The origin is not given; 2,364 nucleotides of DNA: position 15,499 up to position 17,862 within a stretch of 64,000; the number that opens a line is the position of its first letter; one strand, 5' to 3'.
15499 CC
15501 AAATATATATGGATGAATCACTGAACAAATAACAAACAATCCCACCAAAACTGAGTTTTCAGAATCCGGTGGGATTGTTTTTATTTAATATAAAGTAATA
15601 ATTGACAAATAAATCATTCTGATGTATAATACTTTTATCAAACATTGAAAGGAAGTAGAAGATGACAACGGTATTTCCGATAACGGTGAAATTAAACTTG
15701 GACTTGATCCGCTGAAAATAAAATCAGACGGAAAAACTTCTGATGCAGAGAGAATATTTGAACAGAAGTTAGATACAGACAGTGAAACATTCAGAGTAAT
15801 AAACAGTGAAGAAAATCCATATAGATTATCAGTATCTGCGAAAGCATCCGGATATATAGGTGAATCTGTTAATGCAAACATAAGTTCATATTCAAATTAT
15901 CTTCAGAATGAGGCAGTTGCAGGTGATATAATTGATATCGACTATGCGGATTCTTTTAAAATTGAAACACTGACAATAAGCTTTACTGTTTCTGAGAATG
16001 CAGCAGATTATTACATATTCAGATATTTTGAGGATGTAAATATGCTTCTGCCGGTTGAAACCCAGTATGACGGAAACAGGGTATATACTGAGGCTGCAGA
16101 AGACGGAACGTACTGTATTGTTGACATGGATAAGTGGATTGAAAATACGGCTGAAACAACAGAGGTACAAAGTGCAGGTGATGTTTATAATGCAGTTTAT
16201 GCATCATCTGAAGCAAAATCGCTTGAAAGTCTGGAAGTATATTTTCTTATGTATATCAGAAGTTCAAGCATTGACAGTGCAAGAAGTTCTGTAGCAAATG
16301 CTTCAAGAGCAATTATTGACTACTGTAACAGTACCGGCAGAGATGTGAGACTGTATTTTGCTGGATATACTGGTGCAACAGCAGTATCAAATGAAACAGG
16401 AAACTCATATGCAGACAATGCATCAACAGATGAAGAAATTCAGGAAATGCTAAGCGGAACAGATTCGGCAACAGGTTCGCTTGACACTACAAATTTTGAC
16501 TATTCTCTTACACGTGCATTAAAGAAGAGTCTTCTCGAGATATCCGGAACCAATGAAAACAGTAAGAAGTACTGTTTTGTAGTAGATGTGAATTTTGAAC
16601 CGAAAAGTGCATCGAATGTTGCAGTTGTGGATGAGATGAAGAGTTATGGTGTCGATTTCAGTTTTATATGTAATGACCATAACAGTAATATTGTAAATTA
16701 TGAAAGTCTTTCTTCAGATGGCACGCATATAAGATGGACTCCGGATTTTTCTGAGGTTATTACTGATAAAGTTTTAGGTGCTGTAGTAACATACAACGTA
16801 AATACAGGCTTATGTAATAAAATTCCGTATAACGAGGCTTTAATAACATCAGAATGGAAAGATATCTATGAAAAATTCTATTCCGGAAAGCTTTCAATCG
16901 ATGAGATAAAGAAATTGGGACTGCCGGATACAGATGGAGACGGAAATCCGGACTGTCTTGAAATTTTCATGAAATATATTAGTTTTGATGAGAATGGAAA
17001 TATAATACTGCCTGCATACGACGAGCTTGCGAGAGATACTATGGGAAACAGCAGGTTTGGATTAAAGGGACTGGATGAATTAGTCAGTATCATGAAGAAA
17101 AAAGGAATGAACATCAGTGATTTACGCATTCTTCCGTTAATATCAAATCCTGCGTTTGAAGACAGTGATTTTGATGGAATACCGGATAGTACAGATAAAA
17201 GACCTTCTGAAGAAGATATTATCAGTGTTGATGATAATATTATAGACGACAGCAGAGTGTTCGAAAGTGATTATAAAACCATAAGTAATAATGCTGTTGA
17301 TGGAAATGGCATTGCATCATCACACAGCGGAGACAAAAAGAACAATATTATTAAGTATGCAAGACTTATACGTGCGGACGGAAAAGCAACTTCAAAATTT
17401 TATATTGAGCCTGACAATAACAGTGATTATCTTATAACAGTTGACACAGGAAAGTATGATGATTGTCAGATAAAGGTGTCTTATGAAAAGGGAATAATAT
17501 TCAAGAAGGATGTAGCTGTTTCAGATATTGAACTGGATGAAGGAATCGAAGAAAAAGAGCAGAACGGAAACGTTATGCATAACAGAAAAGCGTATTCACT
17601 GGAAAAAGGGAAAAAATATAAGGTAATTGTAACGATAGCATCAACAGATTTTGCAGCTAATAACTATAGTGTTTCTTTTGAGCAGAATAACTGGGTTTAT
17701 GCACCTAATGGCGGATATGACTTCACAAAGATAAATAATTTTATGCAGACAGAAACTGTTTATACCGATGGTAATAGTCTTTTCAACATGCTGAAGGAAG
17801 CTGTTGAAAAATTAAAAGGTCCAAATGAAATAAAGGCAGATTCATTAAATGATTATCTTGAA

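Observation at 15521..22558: Tandem toxin/immunity-like cassettes: identical ~690-aa N-terminus, unrelated ~200-aa C-termini, different downstream membrane-protein genes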

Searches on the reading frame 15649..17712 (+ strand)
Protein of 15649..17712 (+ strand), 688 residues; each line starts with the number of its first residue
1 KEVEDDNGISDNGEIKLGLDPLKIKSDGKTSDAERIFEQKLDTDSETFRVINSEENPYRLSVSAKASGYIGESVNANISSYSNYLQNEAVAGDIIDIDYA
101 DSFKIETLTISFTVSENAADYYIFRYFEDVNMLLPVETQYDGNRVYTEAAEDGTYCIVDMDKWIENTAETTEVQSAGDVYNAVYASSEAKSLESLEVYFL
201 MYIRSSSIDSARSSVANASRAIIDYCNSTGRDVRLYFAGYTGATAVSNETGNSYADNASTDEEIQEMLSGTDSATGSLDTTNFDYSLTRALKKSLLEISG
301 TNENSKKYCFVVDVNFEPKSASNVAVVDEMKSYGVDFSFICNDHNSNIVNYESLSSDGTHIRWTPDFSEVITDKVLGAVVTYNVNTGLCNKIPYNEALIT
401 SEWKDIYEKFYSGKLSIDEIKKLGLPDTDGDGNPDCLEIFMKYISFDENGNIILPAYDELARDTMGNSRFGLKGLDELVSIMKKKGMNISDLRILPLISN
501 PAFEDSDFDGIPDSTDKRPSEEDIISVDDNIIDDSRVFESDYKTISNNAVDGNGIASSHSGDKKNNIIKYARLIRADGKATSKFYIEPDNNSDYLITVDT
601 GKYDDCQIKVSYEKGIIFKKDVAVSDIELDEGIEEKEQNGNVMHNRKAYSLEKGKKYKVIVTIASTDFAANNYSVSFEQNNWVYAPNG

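Call 11: find_homologous_proteins(query=window:15649-17712:+, max_evalue=0.001)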
Query window:15649-17712:+ (688 aa): 27 proteins with E <= 0.001 among 8000 candidates.
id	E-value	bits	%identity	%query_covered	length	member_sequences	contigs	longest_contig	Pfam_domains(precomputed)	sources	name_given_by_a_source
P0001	0.0e+0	1454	96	100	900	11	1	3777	-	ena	-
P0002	0.0e+0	1445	96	100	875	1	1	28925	-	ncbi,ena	-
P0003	0.0e+0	1232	100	81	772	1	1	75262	-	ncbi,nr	ncbi:MAG: hypothetical protein Q4D76_03065 [Oscillospiraceae bacterium]|nr:hypothetical protein [Osc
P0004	0.0e+0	1231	100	81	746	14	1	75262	-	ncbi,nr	ncbi:MAG: hypothetical protein Q4D76_03075 [Oscillospiraceae bacterium]|nr:hypothetical protein [Osc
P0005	0.0e+0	1081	72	99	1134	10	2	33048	PF00404.25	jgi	-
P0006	0.0e+0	1076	74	100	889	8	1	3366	-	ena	-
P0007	5.8e-236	803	62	88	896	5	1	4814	PF00404.25,PF18884.6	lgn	-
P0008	2.5e-230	784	56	100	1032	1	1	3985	PF00404.25,PF18884.6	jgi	-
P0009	4.1e-230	784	55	100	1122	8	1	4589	PF00404.25,PF18884.6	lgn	-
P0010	6.9e-221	753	66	77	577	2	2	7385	-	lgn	-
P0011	1.3e-214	733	54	100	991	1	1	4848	PF18884.6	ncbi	-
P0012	2.7e-195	669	48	100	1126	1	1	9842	PF00404.25,PF18884.6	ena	-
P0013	5.4e-188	645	49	99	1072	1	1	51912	PF00404.25,PF18884.6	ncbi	-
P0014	2.8e-174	599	46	100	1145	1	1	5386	PF00404.25,PF18884.6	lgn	-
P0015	1.6e-151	524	52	71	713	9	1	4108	-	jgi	-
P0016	1.2e-146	508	52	74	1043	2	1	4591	PF00404.25,PF18884.6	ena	-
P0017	3.9e-145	503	40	99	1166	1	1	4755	PF00404.25,PF18884.6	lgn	-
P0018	4.2e-108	381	35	100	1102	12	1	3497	PF00404.25,PF18884.6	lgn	-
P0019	2.1e-107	378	61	23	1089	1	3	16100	PF00404.25,PF18884.6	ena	-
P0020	5.0e-36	143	29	75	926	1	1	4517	PF18884.6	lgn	-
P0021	9.1e-21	92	25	74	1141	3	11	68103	PF18884.6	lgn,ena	-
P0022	1.6e-19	88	39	24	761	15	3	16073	PF00553.26,PF18884.6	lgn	-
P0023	9.3e-19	85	39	24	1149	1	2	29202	PF00553.26,PF02557.23,PF13539.12,PF18884.6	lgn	-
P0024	4.4e-16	77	36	24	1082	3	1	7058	PF00553.26,PF09478.17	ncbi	-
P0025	6.8e-16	76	36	23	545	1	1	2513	PF00553.26,PF18884.6,PF09478.17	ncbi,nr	ncbi:MAG: cellulose binding domain-containing protein, partial [Oscillospiraceae bacterium]|nr:cellu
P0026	1.6e-15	75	35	26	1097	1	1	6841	PF00553.26,PF01551.30,PF18884.6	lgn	-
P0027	2.5e-14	71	33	34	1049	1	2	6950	PF00553.26,PF18884.6,PF09478.17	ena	-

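Call 14: find_encoding_contigs(protein=P0002, flank=10000, max_places=3)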
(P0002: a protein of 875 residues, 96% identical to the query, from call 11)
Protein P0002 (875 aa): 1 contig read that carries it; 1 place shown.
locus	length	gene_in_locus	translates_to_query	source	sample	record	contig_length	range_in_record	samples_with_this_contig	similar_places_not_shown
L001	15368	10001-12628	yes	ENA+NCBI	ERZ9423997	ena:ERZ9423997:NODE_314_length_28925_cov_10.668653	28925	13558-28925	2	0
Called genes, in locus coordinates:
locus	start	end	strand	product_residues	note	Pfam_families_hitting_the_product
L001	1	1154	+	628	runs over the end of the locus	PF16990:CBM_35, PF02156:Glyco_hydro_26, PF00404:Dockerin_1 (weak)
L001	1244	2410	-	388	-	PF00389:2-Hacid_dh, PF02826:2-Hacid_dh_C, PF01842:ACT (faint)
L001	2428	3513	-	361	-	PF00266:Aminotran_5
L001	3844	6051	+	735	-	PF00404:Dockerin_1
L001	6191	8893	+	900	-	-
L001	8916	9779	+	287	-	PF23598:LRR_14 (faint), PF25019:LRR_R13L1-DRL21 (faint)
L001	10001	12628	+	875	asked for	-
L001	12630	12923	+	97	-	-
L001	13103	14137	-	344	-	PF02661:Fic, PF21247:Fic-like_C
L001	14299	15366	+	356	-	?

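Call 15: find_encoding_contigs(protein=P0005, flank=10000, max_places=3)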
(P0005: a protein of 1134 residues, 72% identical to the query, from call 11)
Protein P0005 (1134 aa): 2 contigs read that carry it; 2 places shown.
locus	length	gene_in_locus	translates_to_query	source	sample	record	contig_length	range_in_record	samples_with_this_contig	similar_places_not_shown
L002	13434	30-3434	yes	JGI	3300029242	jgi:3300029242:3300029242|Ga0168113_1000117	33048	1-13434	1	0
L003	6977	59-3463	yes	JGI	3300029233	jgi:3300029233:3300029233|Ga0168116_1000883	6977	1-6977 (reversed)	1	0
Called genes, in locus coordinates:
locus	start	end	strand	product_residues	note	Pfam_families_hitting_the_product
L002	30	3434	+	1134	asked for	PF00404:Dockerin_1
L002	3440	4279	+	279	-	PF23598:LRR_14 (faint), PF23952:LRR_EndoS (faint), PF00560:LRR_1 (faint), PF12799:LRR_4 (faint), PF13855:LRR_8 (faint)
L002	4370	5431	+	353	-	-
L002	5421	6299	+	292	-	-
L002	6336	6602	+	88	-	-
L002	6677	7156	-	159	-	-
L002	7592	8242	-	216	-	PF00239:Resolvase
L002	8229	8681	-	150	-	PF07508:Recombinase (weak)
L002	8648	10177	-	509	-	PF00239:Resolvase, PF07508:Recombinase, PF13408:Zn_ribbon_recom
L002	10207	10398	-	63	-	PF20612:SHOCT_2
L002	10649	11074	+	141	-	PF09346:SMI1_KNR4 (weak)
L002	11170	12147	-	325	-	PF01510:Amidase_2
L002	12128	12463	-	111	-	PF05105:Phage_holin_4_1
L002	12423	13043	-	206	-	-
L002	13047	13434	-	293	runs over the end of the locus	-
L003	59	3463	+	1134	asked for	PF00404:Dockerin_1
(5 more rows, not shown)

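Call 25: find_encoding_contigs(protein=P0013, flank=10000, max_places=2)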
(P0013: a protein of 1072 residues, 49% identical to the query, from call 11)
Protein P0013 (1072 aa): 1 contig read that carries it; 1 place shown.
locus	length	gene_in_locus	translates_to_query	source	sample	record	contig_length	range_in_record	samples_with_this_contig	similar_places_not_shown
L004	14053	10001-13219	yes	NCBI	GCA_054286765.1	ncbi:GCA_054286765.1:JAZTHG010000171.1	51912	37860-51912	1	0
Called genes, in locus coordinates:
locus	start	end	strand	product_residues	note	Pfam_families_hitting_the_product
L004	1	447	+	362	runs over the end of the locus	PF01264:Chorismate_synt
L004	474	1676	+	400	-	PF00275:EPSP_synthase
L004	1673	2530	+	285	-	PF02153:PDH_N, PF20463:PDH_C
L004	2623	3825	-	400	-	PF05552:MS_channel_1st_1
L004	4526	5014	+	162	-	PF13306:LRR_5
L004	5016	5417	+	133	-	-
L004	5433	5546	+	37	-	-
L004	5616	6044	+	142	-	-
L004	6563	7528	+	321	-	PF00404:Dockerin_1 (weak)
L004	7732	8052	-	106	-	-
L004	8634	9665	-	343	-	PF02517:Rce1-like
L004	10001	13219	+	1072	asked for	PF00404:Dockerin_1, PF18884:TSP3_bac (weak)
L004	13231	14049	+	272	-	-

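Call 26: find_encoding_contigs(protein=P0014, flank=5000, max_places=2)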
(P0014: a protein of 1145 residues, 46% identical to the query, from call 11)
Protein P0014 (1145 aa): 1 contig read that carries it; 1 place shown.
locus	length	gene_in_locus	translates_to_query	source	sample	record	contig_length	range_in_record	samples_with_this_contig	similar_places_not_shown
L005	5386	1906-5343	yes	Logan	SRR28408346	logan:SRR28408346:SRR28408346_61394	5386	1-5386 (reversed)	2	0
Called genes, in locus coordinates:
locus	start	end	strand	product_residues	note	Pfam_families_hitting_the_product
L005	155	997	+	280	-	PF25019:LRR_R13L1-DRL21 (faint)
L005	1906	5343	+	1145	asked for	PF00404:Dockerin_1, PF18884:TSP3_bac (weak)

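Call 27: find_encoding_contigs(protein=P0012, flank=8000, max_places=2)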
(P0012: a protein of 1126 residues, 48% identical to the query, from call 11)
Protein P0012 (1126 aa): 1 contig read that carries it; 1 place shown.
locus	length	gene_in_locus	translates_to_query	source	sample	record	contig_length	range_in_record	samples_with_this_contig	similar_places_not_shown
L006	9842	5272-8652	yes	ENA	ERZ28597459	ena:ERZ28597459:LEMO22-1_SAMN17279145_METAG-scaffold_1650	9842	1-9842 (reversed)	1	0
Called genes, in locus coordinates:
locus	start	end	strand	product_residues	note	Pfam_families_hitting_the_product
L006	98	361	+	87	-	-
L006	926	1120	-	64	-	-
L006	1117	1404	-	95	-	-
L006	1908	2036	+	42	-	-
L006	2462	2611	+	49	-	-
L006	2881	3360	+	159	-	PF13527:Acetyltransf_9 (weak), PF00583:Acetyltransf_1, PF13673:Acetyltransf_10 (weak), PF13508:Acetyltransf_7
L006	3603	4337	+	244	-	-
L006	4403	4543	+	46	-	-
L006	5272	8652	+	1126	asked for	PF00404:Dockerin_1, PF18884:TSP3_bac (faint)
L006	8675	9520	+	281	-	-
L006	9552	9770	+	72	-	-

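Call 49: list_cluster_members(proteins=[P0003, P0004, P0011, P0013, P0002, P0024, P0025])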
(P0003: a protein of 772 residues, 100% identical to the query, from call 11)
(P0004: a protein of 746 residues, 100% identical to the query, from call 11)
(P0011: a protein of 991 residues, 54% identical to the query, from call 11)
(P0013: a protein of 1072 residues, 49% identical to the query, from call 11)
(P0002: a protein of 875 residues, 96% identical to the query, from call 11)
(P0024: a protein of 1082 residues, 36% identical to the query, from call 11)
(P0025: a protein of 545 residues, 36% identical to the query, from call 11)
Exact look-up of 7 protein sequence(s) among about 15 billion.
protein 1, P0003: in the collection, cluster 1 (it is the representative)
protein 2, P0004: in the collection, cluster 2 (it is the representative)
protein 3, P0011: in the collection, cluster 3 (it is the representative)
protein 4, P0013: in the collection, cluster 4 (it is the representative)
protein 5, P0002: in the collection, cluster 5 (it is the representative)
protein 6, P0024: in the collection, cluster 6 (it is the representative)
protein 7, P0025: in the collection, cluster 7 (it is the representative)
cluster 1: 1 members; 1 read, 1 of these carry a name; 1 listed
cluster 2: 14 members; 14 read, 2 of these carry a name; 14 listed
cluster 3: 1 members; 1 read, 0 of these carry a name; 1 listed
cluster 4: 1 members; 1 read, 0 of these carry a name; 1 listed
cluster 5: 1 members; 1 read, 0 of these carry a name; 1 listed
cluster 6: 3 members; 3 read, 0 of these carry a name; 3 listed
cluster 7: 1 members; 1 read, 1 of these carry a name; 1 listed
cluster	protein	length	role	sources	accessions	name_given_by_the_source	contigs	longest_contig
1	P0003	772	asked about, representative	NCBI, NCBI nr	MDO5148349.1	MAG: hypothetical protein Q4D76_03065 [Oscillospiraceae bacterium] | hypothetical protein [Oscillospiraceae bacterium]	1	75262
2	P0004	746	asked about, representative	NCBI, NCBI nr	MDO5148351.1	MAG: hypothetical protein Q4D76_03075 [Oscillospiraceae bacterium] | hypothetical protein [Oscillospiraceae bacterium]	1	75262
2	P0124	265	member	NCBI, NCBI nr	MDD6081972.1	MAG: hypothetical protein PUB89_03870, partial [Oscillospiraceae bacterium] | hypothetical protein [Oscillospiraceae bacterium]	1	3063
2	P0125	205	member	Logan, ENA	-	-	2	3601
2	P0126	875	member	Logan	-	-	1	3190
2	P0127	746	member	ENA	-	-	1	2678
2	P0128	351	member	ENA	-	-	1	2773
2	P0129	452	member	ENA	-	-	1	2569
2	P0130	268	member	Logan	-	-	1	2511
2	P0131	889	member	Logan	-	-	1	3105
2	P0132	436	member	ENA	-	-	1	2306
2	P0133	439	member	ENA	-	-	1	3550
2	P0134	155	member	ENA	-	-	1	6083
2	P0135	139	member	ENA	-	-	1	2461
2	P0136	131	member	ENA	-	-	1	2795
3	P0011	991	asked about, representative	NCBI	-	-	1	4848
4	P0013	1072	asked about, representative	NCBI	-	-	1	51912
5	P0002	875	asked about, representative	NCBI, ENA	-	-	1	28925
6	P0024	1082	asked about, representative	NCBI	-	-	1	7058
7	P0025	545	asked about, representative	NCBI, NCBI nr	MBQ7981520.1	MAG: cellulose binding domain-containing protein, partial [Oscillospiraceae bacterium] | cellulose binding domain-containing protein [Oscillospiraceae bacterium]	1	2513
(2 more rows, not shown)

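Call 51: find_encoding_contigs(protein=P0003, flank=1000, max_places=2)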
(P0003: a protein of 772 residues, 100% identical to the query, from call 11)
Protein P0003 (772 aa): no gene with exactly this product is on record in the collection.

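Call 52: find_encoding_contigs(protein=P0011, flank=5000, max_places=2)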
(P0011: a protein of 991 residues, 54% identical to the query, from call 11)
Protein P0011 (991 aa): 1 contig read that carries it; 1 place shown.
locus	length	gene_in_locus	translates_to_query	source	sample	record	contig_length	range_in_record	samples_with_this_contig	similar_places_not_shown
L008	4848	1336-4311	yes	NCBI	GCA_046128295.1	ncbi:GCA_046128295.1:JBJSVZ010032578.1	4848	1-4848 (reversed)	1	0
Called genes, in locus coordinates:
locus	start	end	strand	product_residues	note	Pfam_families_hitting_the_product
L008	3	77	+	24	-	?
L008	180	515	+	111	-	PF00404:Dockerin_1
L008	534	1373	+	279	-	-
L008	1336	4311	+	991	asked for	PF18884:TSP3_bac (weak)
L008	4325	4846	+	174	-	?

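Call 62: search_protein_families(library=ncbifam, proteins=[P0009], max_evalue=0.01)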
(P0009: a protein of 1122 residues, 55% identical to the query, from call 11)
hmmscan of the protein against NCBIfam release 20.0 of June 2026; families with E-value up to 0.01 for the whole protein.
P0009 (1122 aa): 2 families
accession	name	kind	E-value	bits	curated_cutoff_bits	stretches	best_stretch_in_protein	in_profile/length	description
NF033765.2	gliding_CglD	equivalog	2.7e-10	38.7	400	2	83-213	171-299/1124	adventurous gliding motility lipoprotein CglD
NF047639.1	throspo3_MtsD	equivalog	4.2e-10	38.4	800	1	120-255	390-512/651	cell-cell cohesion protein MtsD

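Call 69: search_protein_families(library=pfam, proteins=[P0016, P0020, P0021, P0024, P0027, P0023, P0026], max_evalue=0.01)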
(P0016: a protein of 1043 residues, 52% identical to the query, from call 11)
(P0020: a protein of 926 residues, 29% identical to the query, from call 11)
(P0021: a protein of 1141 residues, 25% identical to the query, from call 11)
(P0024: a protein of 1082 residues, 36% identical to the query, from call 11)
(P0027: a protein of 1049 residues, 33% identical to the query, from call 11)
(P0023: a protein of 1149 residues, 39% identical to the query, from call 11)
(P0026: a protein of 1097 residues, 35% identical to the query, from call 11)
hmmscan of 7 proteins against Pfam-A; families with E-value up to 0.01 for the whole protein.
P0016 (1043 aa): 3 families
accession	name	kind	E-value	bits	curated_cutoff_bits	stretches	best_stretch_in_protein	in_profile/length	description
PF00404.24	Dockerin_1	-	5.7e-14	52.5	22.9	2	47-102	1-57/57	Dockerin type I domain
PF18884.5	TSP3_bac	-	1.2e-08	35.1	25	1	138-160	1-22/22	Bacterial TSP3 repeat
PF14751.11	DUF4474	-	1.2e-07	31.8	23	1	852-977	16-133/240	Domain of unknown function (DUF4474)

P0020 (926 aa): 1 family
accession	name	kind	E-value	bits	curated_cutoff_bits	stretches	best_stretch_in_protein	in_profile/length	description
PF18884.5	TSP3_bac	-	1.1e-15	57.5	25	2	38-58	1-20/22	Bacterial TSP3 repeat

P0021 (1141 aa): 1 family
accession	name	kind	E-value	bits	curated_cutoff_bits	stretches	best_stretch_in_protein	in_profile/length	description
PF18884.5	TSP3_bac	-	3.6e-22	78.3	25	3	218-239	1-22/22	Bacterial TSP3 repeat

P0024 (1082 aa): 3 families
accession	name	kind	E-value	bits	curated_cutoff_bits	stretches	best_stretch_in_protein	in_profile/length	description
PF00553.25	CBM_2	-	1.9e-32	112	24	2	147-241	3-97/101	Cellulose binding domain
PF09478.16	CBM49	-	7.1e-11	42.7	23.4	2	147-223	3-77/80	Carbohydrate binding domain CBM49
PF18884.5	TSP3_bac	-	0.001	19.3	25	1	261-279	1-19/22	Bacterial TSP3 repeat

P0027 (1049 aa): 3 families
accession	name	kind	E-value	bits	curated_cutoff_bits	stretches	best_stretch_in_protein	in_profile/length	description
PF00553.25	CBM_2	-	1.3e-24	86.9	24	2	43-124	2-84/101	Cellulose binding domain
PF18884.5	TSP3_bac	-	1.4e-14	54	25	3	397-418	1-21/22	Bacterial TSP3 repeat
PF09478.16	CBM49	-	1.5e-06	28.8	23.4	1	43-120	2-77/80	Carbohydrate binding domain CBM49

P0023 (1149 aa): 5 families
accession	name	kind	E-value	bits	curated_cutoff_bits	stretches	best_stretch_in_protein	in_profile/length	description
PF00553.25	CBM_2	-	8.9e-24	84.2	24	2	43-125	2-85/101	Cellulose binding domain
PF18884.5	TSP3_bac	-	1e-14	54.5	25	2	397-418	1-21/22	Bacterial TSP3 repeat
PF13539.11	Peptidase_M15_4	-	4.2e-10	40.5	25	1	1066-1123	5-70/70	D-alanyl-D-alanine carboxypeptidase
PF02557.22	VanY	-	1.7e-06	28.3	25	1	1009-1108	4-108/132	D-alanyl-D-alanine carboxypeptidase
PF09478.16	CBM49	-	0.0015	19.2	23.4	1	43-120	2-77/80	Carbohydrate binding domain CBM49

P0026 (1097 aa): 3 families
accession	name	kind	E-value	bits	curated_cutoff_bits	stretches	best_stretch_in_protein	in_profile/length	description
PF18884.5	TSP3_bac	-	1.8e-20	72.8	25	3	242-263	1-21/22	Bacterial TSP3 repeat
PF01551.29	Peptidase_M23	-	8.7e-13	48.7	28.7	1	878-981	3-87/96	Peptidase family M23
PF00553.25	CBM_2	-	3.4e-07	31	24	1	3-68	21-87/101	Cellulose binding domain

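Call 90: find_encoding_contigs(protein=P0023, flank=6000, max_places=2)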
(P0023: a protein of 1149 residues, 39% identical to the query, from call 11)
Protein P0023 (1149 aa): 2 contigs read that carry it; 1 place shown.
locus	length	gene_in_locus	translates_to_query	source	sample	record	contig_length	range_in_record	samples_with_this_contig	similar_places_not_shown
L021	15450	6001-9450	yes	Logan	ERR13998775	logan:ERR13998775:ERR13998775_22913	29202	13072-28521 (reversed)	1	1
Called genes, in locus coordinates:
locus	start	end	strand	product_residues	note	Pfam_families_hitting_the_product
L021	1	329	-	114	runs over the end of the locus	-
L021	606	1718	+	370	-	-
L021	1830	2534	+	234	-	PF00072:Response_reg, PF04397:LytTR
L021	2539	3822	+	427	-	PF02518:HATPase_c (weak), PF14501:HATPase_c_5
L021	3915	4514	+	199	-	PF04647:AgrB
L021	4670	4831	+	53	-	-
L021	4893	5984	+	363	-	-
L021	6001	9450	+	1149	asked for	PF00553:CBM_2, PF18884:TSP3_bac, PF02557:VanY (weak), PF13539:Peptidase_M15_4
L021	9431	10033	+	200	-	-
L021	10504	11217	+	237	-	-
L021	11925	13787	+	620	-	PF28555:Helicase_dom, PF00271:Helicase_C (weak)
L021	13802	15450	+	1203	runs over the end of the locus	PF08401:ArdcN, PF12960:DUF3849, PF14191:YodL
